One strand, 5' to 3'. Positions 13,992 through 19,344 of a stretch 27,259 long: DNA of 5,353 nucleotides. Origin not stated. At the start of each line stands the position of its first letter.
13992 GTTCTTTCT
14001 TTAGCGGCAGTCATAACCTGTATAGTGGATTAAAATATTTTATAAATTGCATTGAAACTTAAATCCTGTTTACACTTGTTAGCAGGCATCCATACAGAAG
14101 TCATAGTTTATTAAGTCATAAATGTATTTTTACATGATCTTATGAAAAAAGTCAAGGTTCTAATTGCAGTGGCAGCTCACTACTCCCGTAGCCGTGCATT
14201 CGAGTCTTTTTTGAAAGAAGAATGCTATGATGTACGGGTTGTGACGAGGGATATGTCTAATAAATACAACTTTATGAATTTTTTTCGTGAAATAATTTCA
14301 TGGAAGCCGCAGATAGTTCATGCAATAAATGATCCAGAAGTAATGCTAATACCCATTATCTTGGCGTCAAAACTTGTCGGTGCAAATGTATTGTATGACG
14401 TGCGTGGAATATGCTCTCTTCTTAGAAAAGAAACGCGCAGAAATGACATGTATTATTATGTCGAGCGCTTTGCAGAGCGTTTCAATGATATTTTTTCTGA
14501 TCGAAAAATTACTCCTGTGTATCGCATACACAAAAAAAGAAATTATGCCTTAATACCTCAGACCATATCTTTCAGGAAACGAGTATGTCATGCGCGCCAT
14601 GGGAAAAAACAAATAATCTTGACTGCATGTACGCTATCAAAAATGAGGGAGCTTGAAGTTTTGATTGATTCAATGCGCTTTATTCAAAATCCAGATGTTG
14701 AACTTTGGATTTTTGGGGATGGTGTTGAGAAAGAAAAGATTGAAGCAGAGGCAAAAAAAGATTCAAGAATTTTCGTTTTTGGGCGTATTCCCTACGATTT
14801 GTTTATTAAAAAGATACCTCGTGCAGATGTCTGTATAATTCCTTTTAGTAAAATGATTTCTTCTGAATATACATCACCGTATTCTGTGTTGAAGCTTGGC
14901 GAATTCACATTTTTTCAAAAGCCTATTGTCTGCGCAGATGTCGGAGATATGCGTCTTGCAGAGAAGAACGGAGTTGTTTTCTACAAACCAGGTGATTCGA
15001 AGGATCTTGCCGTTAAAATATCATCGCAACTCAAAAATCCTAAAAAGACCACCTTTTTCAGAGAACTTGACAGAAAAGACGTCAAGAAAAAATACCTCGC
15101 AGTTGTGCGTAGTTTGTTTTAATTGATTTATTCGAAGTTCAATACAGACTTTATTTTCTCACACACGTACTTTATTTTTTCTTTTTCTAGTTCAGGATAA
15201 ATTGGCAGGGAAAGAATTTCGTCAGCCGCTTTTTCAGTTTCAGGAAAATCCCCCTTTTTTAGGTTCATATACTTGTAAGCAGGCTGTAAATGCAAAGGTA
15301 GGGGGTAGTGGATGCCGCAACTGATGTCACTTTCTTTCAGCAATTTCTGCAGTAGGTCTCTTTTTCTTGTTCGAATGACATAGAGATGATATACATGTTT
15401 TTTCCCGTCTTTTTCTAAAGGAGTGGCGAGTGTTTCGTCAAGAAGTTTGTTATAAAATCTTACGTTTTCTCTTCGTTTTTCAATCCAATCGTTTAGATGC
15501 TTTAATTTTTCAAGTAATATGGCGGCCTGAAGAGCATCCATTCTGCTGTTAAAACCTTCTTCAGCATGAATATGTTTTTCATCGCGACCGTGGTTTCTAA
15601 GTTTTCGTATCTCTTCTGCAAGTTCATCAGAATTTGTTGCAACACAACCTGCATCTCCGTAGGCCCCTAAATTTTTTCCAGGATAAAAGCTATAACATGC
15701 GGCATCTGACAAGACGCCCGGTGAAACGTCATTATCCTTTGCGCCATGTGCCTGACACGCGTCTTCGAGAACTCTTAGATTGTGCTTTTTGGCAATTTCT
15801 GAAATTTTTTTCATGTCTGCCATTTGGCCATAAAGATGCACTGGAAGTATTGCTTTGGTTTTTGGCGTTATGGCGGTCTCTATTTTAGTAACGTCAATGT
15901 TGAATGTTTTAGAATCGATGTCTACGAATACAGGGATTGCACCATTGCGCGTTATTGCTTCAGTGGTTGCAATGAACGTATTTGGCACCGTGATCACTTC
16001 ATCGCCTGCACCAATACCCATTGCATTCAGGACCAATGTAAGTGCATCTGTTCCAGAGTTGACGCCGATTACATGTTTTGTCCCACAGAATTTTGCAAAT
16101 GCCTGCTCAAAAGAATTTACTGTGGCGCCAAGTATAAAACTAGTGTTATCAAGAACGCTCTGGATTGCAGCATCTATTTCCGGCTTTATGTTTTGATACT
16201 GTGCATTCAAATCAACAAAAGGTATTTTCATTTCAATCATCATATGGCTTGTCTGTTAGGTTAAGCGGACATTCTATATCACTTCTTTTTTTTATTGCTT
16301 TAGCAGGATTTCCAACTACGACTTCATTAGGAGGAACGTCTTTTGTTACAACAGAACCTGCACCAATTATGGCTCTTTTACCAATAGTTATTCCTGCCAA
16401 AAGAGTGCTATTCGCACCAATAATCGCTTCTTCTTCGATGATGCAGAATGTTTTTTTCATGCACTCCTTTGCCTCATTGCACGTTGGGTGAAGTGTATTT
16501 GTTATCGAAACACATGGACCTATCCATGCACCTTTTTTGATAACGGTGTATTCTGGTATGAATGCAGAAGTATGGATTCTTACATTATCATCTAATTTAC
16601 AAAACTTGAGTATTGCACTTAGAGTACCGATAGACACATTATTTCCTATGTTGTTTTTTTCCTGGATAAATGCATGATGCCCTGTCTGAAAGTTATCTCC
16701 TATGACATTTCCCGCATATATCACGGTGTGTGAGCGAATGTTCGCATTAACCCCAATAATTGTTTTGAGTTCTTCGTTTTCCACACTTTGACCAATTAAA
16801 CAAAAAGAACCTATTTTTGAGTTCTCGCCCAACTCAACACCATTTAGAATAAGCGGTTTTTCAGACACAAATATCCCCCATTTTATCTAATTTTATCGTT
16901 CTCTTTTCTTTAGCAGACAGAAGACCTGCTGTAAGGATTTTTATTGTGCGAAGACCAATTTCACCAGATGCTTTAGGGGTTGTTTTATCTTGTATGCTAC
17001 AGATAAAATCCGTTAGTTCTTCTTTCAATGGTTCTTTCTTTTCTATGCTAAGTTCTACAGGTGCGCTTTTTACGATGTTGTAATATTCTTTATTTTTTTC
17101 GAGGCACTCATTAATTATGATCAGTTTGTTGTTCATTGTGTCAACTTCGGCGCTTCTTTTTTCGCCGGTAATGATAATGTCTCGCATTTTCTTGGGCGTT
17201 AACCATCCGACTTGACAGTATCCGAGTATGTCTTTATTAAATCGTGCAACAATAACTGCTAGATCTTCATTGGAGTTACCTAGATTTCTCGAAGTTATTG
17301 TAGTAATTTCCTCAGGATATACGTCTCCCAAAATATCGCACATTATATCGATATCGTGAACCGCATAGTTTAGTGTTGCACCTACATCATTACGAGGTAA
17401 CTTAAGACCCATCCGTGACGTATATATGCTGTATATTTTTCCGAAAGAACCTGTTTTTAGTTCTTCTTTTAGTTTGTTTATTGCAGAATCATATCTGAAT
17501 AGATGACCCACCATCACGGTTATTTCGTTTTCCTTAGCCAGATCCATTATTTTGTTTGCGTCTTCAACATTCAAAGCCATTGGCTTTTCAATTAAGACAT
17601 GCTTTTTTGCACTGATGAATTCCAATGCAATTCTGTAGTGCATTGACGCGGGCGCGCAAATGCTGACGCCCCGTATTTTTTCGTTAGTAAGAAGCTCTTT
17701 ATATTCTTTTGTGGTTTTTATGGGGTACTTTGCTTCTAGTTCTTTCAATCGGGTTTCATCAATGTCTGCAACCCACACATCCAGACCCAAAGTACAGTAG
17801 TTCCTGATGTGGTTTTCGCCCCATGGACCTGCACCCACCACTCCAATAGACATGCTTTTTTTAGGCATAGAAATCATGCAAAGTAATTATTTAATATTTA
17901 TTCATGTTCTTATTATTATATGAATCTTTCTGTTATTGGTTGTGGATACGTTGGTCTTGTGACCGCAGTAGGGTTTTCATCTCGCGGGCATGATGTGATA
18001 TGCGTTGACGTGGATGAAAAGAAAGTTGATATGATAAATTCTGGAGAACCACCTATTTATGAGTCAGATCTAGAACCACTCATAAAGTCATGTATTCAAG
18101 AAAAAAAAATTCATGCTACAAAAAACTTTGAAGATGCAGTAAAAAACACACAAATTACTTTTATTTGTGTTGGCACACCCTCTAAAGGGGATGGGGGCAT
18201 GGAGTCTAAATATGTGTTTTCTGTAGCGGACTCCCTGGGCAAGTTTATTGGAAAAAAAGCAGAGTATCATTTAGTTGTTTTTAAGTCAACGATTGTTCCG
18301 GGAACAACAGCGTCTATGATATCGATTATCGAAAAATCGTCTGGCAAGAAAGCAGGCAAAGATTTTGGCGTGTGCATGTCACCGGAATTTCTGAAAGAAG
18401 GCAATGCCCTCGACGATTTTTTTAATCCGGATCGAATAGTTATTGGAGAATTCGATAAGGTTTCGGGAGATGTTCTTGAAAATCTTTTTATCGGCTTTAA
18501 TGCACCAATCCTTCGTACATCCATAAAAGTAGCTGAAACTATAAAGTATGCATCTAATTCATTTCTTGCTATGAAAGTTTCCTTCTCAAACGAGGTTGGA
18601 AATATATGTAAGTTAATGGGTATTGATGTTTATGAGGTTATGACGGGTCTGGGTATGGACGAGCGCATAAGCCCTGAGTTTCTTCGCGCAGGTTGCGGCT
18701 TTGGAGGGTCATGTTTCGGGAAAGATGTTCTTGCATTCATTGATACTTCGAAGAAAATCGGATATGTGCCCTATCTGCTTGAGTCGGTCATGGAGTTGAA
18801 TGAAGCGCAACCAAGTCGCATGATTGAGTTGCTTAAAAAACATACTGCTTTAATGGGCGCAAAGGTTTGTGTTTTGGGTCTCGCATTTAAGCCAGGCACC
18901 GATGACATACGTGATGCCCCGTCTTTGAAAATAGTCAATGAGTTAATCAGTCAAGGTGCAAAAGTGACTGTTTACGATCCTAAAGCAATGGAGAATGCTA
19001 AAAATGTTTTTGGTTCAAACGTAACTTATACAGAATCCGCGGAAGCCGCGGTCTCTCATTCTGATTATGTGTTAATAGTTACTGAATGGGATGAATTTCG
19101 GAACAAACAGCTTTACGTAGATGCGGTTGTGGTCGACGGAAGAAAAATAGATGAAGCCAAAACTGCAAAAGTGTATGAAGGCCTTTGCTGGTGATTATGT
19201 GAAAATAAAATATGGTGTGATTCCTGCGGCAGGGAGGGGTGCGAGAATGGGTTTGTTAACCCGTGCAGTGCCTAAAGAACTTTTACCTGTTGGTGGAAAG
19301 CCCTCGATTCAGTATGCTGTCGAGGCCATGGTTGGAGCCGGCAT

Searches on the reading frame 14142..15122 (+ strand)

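Call 14: search_protein_families(library=pfam, proteins=[window:14142-15122:+], max_evalue=0.001)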
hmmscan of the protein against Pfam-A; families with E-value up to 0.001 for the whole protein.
window:14142-15122:+ (326 aa): 2 families
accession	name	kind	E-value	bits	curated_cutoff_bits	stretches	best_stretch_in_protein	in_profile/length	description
PF13692.12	Glyco_trans_1_4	-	4e-10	40.5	27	1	157-299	2-142/142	Glycosyl transferases group 1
PF00534.26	Glycos_transf_1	-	7.2e-10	39.1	26.4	1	150-306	9-165/172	Glycosyl transferases group 1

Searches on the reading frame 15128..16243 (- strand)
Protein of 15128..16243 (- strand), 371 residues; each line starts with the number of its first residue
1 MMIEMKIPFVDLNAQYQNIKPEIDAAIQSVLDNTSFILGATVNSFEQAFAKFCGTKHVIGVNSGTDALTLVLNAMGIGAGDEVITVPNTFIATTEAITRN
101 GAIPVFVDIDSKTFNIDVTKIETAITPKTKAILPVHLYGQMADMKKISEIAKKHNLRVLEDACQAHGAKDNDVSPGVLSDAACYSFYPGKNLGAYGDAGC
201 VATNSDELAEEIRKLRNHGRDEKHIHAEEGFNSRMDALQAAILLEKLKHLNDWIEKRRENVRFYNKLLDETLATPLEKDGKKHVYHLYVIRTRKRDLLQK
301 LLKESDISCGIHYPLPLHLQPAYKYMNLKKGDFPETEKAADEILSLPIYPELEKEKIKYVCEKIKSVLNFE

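Call 14: search_protein_families(library=pfam, proteins=[window:15128-16243:-], max_evalue=0.001)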
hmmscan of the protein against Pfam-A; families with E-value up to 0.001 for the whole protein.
window:15128-16243:- (371 aa): 5 families
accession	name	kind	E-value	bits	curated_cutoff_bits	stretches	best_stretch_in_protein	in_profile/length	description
PF01041.23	DegT_DnrJ_EryC1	-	2.3e-125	419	19.8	1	19-364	3-359/360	DegT/DnrJ/EryC1/StrS aminotransferase family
PF00155.27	Aminotran_1_2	-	3.3e-13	50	19.7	1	42-305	44-326/361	Aminotransferase class I and II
PF01053.26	Cys_Met_Meta_PP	-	2.5e-10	39.9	27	1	41-259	53-257/381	Cys/Met metabolism PLP-dependent enzyme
PF00266.25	Aminotran_5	-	2.2e-09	37.2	21.5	1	39-196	42-207/371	Aminotransferase class-V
PF01212.27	Beta_elim_lyase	-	1.4e-07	31.6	27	1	40-165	32-172/288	Beta-eliminating lyase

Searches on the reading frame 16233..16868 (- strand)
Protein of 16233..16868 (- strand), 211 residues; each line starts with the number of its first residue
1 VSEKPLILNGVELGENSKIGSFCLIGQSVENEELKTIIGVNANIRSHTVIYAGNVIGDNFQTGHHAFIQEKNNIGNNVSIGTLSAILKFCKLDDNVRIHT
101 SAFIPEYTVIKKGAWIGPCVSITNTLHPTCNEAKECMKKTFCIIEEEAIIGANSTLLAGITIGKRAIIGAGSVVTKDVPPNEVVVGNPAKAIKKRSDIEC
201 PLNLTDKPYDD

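Call 14: search_protein_families(library=pfam, proteins=[window:16233-16868:-], max_evalue=0.001)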
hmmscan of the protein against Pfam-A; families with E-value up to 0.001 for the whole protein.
window:16233-16868:- (211 aa): 4 families
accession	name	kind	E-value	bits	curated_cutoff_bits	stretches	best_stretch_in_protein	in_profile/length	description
PF00132.30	Hexapep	-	2e-22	78.3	27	2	142-176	2-36/36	Bacterial transferase hexapeptide (six repeats)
PF25084.1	LbH_EIF2B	-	1.5e-09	38.2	54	1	35-120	21-103/105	EIF2B subunit epsilon LbH domain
PF14602.12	Hexapep_2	-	2.9e-08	33.7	27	1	143-176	3-34/34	Hexapeptide repeat of succinyl-transferase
PF25247.1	LbH_GLGC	-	0.00011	22.6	27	0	29-104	24-99/135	GLGC left-handed parallel beta-helix domain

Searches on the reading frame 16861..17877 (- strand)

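Call 14: search_protein_families(library=pfam, proteins=[window:16861-17877:-], max_evalue=0.001)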
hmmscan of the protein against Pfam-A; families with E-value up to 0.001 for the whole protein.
window:16861-17877:- (338 aa): 3 families
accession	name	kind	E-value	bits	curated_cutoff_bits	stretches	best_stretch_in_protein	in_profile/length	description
PF01408.29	GFO_IDH_MocA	-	2.1e-24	87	24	1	10-125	2-120/120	Oxidoreductase family, NAD-binding Rossmann fold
PF02894.22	GFO_IDH_MocA_C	-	8.5e-14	52.3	22.9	1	137-330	1-218/218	Oxidoreductase family, C-terminal alpha/beta domain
PF22725.1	GFO_IDH_MocA_C3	-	1.1e-09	38.7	27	1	134-243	2-123/124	GFO/IDH/MocA C-terminal domain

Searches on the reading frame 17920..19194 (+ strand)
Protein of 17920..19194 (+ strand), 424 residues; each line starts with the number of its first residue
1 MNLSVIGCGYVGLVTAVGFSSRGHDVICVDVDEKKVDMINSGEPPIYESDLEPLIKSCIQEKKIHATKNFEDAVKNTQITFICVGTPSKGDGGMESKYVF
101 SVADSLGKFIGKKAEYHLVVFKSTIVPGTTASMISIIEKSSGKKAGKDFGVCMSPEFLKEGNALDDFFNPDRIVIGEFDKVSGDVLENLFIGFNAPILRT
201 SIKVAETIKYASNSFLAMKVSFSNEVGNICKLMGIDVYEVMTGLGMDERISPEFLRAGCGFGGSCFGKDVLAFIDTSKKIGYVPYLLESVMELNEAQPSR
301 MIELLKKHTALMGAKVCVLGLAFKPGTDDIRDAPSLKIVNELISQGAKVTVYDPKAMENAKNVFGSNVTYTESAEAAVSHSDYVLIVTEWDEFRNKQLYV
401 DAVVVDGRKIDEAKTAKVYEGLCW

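Call 14: search_protein_families(library=pfam, proteins=[window:17920-19194:+], max_evalue=0.001)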
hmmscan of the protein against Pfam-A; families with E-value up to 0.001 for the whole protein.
window:17920-19194:+ (424 aa): 6 families
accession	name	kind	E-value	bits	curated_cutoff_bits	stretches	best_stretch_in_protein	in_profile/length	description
PF03721.20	UDPG_MGDP_dh_N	-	9.8e-62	208.3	27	1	1-188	1-186/187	UDP-glucose/GDP-mannose dehydrogenase family, NAD binding domain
PF00984.24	UDPG_MGDP_dh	-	4.7e-33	113.6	25.4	1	204-295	2-93/94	UDP-glucose/GDP-mannose dehydrogenase family, central domain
PF03720.21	UDPG_MGDP_dh_C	-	1e-29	103.4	30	1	318-410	2-100/103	UDP-glucose/GDP-mannose dehydrogenase family, UDP binding domain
PF03446.21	NAD_binding_2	-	3e-06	27.8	21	0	3-92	2-71/161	NAD binding domain of 6-phosphogluconate dehydrogenase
PF03807.23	F420_oxidored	-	0.00019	22.4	21.6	0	338-393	14-72/94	NADP oxidoreductase coenzyme F420-dependent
PF01210.29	NAD_Gly3P_dh_N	-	0.00033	21.1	23.1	0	4-156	3-135/158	NAD-dependent glycerol-3-phosphate dehydrogenase N-terminus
